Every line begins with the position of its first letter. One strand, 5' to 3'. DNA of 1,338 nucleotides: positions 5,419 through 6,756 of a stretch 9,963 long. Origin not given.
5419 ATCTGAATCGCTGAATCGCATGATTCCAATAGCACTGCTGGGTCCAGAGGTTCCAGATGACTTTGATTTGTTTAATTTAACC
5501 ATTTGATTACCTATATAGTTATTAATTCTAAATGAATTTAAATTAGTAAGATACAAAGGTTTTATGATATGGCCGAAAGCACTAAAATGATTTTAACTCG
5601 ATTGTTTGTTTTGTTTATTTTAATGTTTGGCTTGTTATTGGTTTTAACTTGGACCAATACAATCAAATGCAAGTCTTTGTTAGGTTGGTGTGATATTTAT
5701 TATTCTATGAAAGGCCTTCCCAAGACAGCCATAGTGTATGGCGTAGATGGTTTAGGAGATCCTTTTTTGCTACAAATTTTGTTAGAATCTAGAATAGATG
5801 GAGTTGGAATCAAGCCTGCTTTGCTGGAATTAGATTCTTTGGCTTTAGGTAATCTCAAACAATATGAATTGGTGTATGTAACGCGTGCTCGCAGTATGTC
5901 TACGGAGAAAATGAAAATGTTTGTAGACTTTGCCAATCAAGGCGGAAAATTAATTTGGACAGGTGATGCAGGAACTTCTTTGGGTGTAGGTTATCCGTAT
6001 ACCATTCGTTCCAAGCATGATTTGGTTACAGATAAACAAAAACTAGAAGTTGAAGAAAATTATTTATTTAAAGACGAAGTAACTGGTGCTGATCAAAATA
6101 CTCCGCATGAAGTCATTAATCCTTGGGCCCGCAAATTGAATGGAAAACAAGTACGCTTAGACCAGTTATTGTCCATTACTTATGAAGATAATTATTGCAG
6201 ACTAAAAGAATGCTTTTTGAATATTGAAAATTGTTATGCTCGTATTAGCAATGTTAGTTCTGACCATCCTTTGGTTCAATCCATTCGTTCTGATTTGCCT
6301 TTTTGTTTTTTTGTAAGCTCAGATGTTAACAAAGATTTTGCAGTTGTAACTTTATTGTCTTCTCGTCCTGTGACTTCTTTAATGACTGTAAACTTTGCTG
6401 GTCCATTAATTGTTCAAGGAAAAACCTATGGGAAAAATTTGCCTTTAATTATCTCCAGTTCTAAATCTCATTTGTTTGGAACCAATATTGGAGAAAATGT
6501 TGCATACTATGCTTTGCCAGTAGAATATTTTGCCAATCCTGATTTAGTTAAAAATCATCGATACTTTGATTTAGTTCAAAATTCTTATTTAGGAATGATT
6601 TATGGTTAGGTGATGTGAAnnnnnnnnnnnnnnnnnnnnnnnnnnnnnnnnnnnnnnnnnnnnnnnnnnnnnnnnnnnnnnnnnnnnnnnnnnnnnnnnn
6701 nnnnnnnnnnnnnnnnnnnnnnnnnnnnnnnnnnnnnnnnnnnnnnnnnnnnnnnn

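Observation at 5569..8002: Two diverged membrane-anchored paralogues bracketing a translationally coupled, extremely basic small protein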

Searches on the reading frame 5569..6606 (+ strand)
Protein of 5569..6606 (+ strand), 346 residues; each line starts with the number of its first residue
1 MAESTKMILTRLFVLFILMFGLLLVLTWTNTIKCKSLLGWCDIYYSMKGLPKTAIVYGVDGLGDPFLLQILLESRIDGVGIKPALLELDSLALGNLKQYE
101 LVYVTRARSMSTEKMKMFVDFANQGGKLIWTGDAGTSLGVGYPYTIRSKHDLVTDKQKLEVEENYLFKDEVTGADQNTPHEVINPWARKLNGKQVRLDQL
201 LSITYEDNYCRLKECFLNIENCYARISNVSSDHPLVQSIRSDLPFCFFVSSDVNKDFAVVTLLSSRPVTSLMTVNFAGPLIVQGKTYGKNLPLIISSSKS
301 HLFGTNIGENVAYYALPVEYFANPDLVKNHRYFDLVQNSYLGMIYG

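Call 4: search_protein_families(library=pfam, proteins=[window:5569-6606:+], max_evalue=1)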
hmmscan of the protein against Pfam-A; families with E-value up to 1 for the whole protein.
window:5569-6606:+ (346 aa): 2 families
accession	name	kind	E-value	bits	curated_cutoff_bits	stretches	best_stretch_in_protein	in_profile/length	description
PF09822.16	ABC_transp_aux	-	0.007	16.1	34.7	0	97-135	44-83/288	ABC-type uncharacterized transport system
PF22369.2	GLMA_2nd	-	0.01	16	27.7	1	80-131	30-81/138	GLMA-like, second domain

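Call 7: find_homologous_proteins(query=window:5569-6606:+)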
Query window:5569-6606:+ (346 aa): 84 proteins with E <= 0.001 among 2095 candidates.
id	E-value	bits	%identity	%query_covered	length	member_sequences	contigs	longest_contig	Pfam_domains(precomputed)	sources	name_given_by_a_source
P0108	1.4e-231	785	100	100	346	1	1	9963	-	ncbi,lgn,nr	ncbi:MAG: hypothetical protein Q7S92_03285 [Candidatus Diapherotrites archaeon]|nr:hypothetical prot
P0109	2.1e-89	318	45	92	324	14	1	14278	-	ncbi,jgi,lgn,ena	-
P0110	2.4e-89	318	47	92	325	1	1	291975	-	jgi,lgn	jgi:hypothetical protein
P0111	7.6e-89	316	46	92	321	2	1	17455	-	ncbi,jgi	-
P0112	3.7e-88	314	47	97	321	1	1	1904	-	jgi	-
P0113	8.0e-84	300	43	92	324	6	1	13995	-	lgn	-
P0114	8.9e-84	299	44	91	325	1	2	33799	-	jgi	-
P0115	3.3e-83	298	45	97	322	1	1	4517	-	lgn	-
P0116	1.3e-82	296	42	100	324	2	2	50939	-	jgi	jgi:hypothetical protein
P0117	3.7e-82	294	43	93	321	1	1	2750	-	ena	-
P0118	1.8e-81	292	45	98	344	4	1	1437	-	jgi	-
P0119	3.0e-80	288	42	100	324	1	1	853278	-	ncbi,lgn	-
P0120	7.5e-79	283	44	99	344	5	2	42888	-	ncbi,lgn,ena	ncbi:MAG: hypothetical protein AABW72_03670 [archaeon]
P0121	1.2e-78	283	42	92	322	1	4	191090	PF06283.18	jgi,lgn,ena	-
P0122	8.9e-78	280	43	92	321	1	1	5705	-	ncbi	ncbi:MAG: hypothetical protein QXM75_04715 [Candidatus Diapherotrites archaeon]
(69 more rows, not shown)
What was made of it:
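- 5569..6609 (+): Paralogue A (346 aa): N-terminal TM anchor (AF2 helix, residues 3-28), then a ThuA/GH42-B/GIFT-like ectodomain with a lineage-specific, low-confidence insert at about residues 138-165. 84 homologues, all 'hypothetical', from Diapherotrites/Iainarchaeota (call 7).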

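Call 9: find_encoding_contigs(protein=P0119, flank=6000, max_places=2)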
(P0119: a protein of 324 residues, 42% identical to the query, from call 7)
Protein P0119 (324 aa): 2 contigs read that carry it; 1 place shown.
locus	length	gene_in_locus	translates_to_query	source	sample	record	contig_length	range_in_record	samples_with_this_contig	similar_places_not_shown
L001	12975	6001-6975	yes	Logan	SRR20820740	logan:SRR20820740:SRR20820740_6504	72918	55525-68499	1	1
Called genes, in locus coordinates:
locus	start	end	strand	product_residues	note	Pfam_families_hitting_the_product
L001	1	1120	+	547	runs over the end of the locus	PF00118:Cpn60_TCP1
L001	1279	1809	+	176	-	PF13238:AAA_18, PF13207:AAA_17 (weak)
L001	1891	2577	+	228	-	PF05552:MS_channel_1st_1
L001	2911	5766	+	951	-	PF00133:tRNA-synt_1, PF09334:tRNA-synt_1g, PF13603:tRNA-synt_1_2 (weak), PF09334:tRNA-synt_1g, PF01406:tRNA-synt_1e (weak), PF01921:tRNA-synt_1f (weak), PF08264:Anticodon_1, PF19302:DUF5915 (weak)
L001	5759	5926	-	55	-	PF03911:Sec61_beta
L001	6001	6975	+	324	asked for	-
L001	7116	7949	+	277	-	-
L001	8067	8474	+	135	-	PF01918:Alba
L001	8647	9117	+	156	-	-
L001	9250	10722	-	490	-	-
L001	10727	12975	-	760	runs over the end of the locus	-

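Call 10: find_encoding_contigs(protein=P0110, flank=6000, max_places=2)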
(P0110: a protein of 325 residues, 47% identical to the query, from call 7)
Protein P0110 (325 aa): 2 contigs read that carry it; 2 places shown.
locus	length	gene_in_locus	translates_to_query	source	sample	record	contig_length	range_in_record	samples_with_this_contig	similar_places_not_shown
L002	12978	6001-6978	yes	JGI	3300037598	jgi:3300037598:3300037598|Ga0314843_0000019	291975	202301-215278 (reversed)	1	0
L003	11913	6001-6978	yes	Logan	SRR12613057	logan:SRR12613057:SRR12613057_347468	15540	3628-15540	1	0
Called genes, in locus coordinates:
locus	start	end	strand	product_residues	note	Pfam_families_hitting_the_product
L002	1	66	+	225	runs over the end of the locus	PF00005:ABC_tran, PF02463:SMC_N (faint), PF13166:AAA_13 (faint), PF13304:AAA_21 (faint)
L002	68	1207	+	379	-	PF12704:MacB_PCD, PF02687:FtsX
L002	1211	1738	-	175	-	PF14512:TM1586_NiRdase (faint), PF00881:Nitroreductase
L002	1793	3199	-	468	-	PF00224:PK, PF02887:PK_C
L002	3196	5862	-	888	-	PF00690:Cation_ATPase_N, PF00122:E1-E2_ATPase, PF00702:Hydrolase, PF08282:Hydrolase_3 (faint), PF13246:Cation_ATPase, PF00689:Cation_ATPase_C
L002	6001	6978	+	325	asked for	-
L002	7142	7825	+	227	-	PF00106:adh_short, PF01370:Epimerase (weak), PF08659:KR, PF13561:adh_short_C2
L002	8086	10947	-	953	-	PF00133:tRNA-synt_1, PF01921:tRNA-synt_1f (faint), PF09334:tRNA-synt_1g, PF01406:tRNA-synt_1e (weak), PF08264:Anticodon_1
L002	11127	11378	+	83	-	-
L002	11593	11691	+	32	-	-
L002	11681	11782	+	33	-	-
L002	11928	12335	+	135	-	PF24963:DUF7768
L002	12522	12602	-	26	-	-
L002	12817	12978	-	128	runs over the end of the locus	PF21473:OB_Ssb-like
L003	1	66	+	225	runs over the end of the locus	PF00005:ABC_tran, PF02463:SMC_N (faint), PF13166:AAA_13 (faint), PF13304:AAA_21 (faint)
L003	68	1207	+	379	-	PF12704:MacB_PCD, PF02687:FtsX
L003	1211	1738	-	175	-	PF14512:TM1586_NiRdase (faint), PF00881:Nitroreductase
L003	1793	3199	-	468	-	PF00224:PK, PF02887:PK_C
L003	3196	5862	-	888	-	PF00690:Cation_ATPase_N, PF00122:E1-E2_ATPase, PF00702:Hydrolase, PF08282:Hydrolase_3 (faint), PF13246:Cation_ATPase, PF00689:Cation_ATPase_C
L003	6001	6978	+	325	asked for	-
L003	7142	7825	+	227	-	PF00106:adh_short, PF01370:Epimerase (weak), PF08659:KR, PF13561:adh_short_C2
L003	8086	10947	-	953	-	PF00133:tRNA-synt_1, PF01921:tRNA-synt_1f (faint), PF09334:tRNA-synt_1g, PF01406:tRNA-synt_1e (weak), PF08264:Anticodon_1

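Call 19: find_related_loci(query=A1, collection=genome_contigs, flank=6000)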
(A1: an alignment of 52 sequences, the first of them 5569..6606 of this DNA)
Query A1 (346 aa) in genome_contigs; peptide patterns used: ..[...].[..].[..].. (x = any residue, [..] = any of these).
146 stretches matched a pattern; 114 encode a relative of the query (tblastn E <= 1e-3); the best 80 are kept; 80 distinct loci.
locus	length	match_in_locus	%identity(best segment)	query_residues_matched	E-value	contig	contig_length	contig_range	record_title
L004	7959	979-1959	45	9-346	1e-91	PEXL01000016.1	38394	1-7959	MAG: Candidatus Diapherotrites archaeon CG08_land_8_20_14_0_20_34_12 CG08_land_8_20_14_0.20_scaffold_313_c, whole genome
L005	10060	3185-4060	45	27-346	3e-90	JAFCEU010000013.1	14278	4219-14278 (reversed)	MAG: Candidatus Iainarchaeum archaeon isolate Meg22_1214_Bin_231 Meg22_1214_Bin_231_scaffold_20044, whole genome shotgun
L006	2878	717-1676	43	1-346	2e-91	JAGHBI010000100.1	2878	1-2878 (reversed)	MAG: Candidatus Iainarchaeum archaeon isolate AUK252 PB_MBMC_206_c_000000000092, whole genome shotgun sequence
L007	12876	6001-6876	45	27-346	3e-89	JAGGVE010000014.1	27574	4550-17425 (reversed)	MAG: Candidatus Iainarchaeum archaeon isolate AUK092 PB_MBMC_046_c_000000000052, whole genome shotgun sequence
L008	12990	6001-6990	44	5-346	1e-88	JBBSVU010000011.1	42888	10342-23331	MAG: archaeon isolate H52-bin046_1 H52_bin046_1_000000000011, whole genome shotgun sequence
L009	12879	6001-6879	46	27-346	1e-88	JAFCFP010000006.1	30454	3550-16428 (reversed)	MAG: Candidatus Iainarchaeum archaeon isolate Meg22_1618_Bin_64 Meg22_1618_Bin_64_scaffold_1550, whole genome shotgun se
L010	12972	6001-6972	42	1-346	2e-87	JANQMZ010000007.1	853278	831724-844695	MAG: archaeon isolate PL23a_bin.47 k99_6018078, whole genome shotgun sequence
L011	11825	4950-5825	44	27-346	6e-86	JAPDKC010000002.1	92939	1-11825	MAG: archaeon isolate S5B6_HD70 c_000000000090, whole genome shotgun sequence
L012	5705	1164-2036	43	27-346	4e-79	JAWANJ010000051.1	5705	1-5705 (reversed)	MAG: Candidatus Iainarchaeum archaeon isolate SRBZ-2_201901_bins_199 SRBZ-2_201901_bins_199_scaffold_51, whole genome sh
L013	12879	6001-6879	42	25-346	4e-78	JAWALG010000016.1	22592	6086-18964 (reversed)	MAG: Candidatus Iainarchaeum archaeon isolate SRBZ-1_202007_bins_46 SRBZ-1_202007_bins_46_scaffold_16, whole genome shot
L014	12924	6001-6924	41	10-346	6e-78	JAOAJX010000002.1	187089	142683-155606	MAG: Candidatus Iainarchaeum archaeon isolate SKW289 NODE_2_length_187089_cov_8.480194, whole genome shotgun sequence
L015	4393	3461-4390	41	8-346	7e-70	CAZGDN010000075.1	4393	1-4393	MAG TPA_asm: uncultured archaeon isolate SRP141559_co1_70 genome assembly, contig: NODE_12880_length_4393_cov_20.583449,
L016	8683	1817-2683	40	29-346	4e-69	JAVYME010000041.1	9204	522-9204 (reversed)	MAG: Candidatus Iainarchaeum archaeon isolate DPZ-2_202101_bins_90 DPZ-2_202101_bins_90_scaffold_41, whole genome shotgu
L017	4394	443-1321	39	25-346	2e-69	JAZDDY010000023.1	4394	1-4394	MAG: Candidatus Iainarchaeum archaeon isolate MEGAHIT-group-0.114 k141_18280692, whole genome shotgun sequence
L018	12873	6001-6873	39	27-346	3e-68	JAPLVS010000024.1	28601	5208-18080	MAG: Candidatus Iainarchaeum archaeon isolate LacPavin_0920_SED3_MAG_48_10 LacPavin_0920_SED3_scaffold_1094449, whole ge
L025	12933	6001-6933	35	25-346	1e-55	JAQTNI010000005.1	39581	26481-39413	MAG: Candidatus ainarchaeum sp. isolate STA_60 NODE_1971_length_39581_cov_3.502180_Sandtown_A, whole genome shotgun sequ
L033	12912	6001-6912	34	3-344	9e-53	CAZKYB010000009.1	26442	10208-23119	MAG TPA_asm: uncultured archaeon isolate SRP342105_co1_296 genome assembly, contig: NODE_2398_length_26442_cov_5.840073,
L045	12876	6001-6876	32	16-344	2e-49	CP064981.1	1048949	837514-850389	MAG: Candidatus Iainarchaeum archaeon isolate Fred_18-Q3-R57-64_BAT3C.431 chromosome, complete genome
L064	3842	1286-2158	33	12-340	1e-41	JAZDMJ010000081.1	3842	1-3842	MAG: Candidatus Iainarchaeum archaeon isolate MEGAHIT-group-0.644 k141_14778538, whole genome shotgun sequence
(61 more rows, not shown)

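Call 24: predict_structure(alignment_id=A1)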
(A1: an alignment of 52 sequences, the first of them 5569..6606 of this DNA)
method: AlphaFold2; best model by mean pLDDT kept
length: 346 residues; sequences in the alignment: 52
mean_pLDDT: 93.0   pTM: 0.90
mean pLDDT of the five models: 93.0, 92.5, 92.4, 92.0, 91.6
residues with pLDDT >= 90: 288; 70-90: 43; 50-70: 11; < 50: 4
segments of 3 or more residues with pLDDT < 50: 142-144
pLDDT, mean of each block of 10 residues (from residue 1): 91 97 92 90 94 97 97 92 97 96 97 97 96 92 53 75 93 93 96 96 97 96 96 95 96 91 93 97 97 95 83 98 97 97 94
secondary structure, 60 per line:
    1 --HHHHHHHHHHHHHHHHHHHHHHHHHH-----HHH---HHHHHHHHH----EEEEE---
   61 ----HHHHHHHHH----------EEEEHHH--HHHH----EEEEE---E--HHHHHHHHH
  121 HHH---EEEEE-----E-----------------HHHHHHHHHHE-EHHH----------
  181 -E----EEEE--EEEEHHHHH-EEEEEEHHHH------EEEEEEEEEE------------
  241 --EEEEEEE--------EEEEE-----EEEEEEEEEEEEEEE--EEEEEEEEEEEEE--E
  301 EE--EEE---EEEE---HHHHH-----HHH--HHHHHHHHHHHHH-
elements in order: H3-28 H40-48 E53-57 H65-73 E84-87 H93-96 E101-105 H112-123 E127-131 H155-164 E187-190 E193-196 H197-201 E203-208 H209-212 E219-228 E243-249 E258-262 E268-282 E285-297 E300-302 E305-307 E311-314 H318-322 H333-345
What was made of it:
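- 5569..6609 (+): AF2 pLDDT 93, pTM 0.90 (call 24).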

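Call 28: fold_search(model_id=the predicted structure, library=pdb)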
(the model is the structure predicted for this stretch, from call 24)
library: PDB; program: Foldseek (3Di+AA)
matches with E <= 10: 1335; with E <= 0.001: 94
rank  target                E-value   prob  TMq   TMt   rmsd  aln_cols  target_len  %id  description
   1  5xb7_F                1.4e-07  1.00  0.44  0.23   5.9       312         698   10  GH42 alpha-L-arabinopyranosidase from Bifidobacterium animalis subsp. lactis Bl-04 (released 2017-11-01)
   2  4jqs_A                1.5e-07  1.00  0.44  0.60   6.4       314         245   12  Crystal structure of a Putative thua-like protein (BACUNI_01602) from Bacteroides uniformis ATCC 8492 at 2.30 A resolu (released 2013-05-08)
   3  5e9a_A                2.9e-07  1.00  0.43  0.23   6.2       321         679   12  Crystal structure analysis of the cold-adamped beta-galactosidase from Rahnella sp. R3 (released 2016-10-26)
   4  5xb7_A                4.8e-07  1.00  0.41  0.22   6.6       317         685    9  GH42 alpha-L-arabinopyranosidase from Bifidobacterium animalis subsp. lactis Bl-04 (released 2017-11-01)
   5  4e5v_A                6.2e-07  1.00  0.40  0.47   9.2       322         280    9  Crystal structure of a Putative thua-like protein (PARMER_02418) from Parabacteroides merdae ATCC 43184 at 1.75 A reso (released 2012-04-04)
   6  5e9a_B                7.0e-07  1.00  0.41  0.22   6.4       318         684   12  Crystal structure analysis of the cold-adamped beta-galactosidase from Rahnella sp. R3 (released 2016-10-26)
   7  4e5v_B                9.0e-07  1.00  0.39  0.47   9.5       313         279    9  Crystal structure of a Putative thua-like protein (PARMER_02418) from Parabacteroides merdae ATCC 43184 at 1.75 A reso (released 2012-04-04)
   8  5xb7_D                1.4e-06  1.00  0.44  0.23   6.3       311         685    8  GH42 alpha-L-arabinopyranosidase from Bifidobacterium animalis subsp. lactis Bl-04 (released 2017-11-01)
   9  4ucf_C                1.7e-06  1.00  0.40  0.21   8.9       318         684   11  Crystal structure of Bifidobacterium bifidum beta-galactosidase in complex with alpha-galactose (released 2016-01-20)
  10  4pxy_A                1.8e-06  1.00  0.45  0.60   6.4       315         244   12  Crystal structure of a Putative thua-like protein (BACUNI_01602) from Bacteroides uniformis ATCC 8492 at 1.50 A resolu (released 2014-04-23)
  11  5xb7_E                1.9e-06  1.00  0.43  0.23   6.7       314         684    9  GH42 alpha-L-arabinopyranosidase from Bifidobacterium animalis subsp. lactis Bl-04 (released 2017-11-01)
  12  5xb7_B                2.0e-06  1.00  0.43  0.23   6.5       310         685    9  GH42 alpha-L-arabinopyranosidase from Bifidobacterium animalis subsp. lactis Bl-04 (released 2017-11-01)
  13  5xb7_C                2.1e-06  1.00  0.41  0.22   7.6       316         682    9  GH42 alpha-L-arabinopyranosidase from Bifidobacterium animalis subsp. lactis Bl-04 (released 2017-11-01)
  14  4oif_A                4.2e-06  1.00  0.38  0.20   8.1       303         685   10  3D structure of Gan42B, a GH42 beta-galactosidase from G. (released 2015-02-04)
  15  8ibt_A                5.7e-06  1.00  0.39  0.21   9.0       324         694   11  Crystal structure of GH42 beta-galactosidase BiBga42A from Bifidobacterium longum subspecies infantis E318S mutant in  (released 2023-06-07)
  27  5fms_A                1.6e-05  1.00  0.41  0.59   7.2       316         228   11  mmIFT52 N-terminal domain (released 2016-03-09)
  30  5fmr_A                2.1e-05  1.00  0.42  0.57   8.6       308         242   10  crIFT52 N-terminal domain (released 2016-03-09)
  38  5fmr_C                4.4e-05  1.00  0.41  0.55   8.7       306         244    9  crIFT52 N-terminal domain (released 2016-03-09)
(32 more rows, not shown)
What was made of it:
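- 5569..6609 (+): Foldseek hits: 5xb7 at 1.4e-7, 4jqs ThuA-like at 1.5e-7, 5fms IFT52 N-terminal domain at 1.6e-5 (call 28).
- On GIFT domain / OST48-Wbp1-like: The IFT52 N-terminal domain is hit by A at E=1.6e-5, TM 0.59 by target (call 28).
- A's model hits the IFT52 GIFT domain (call 28).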
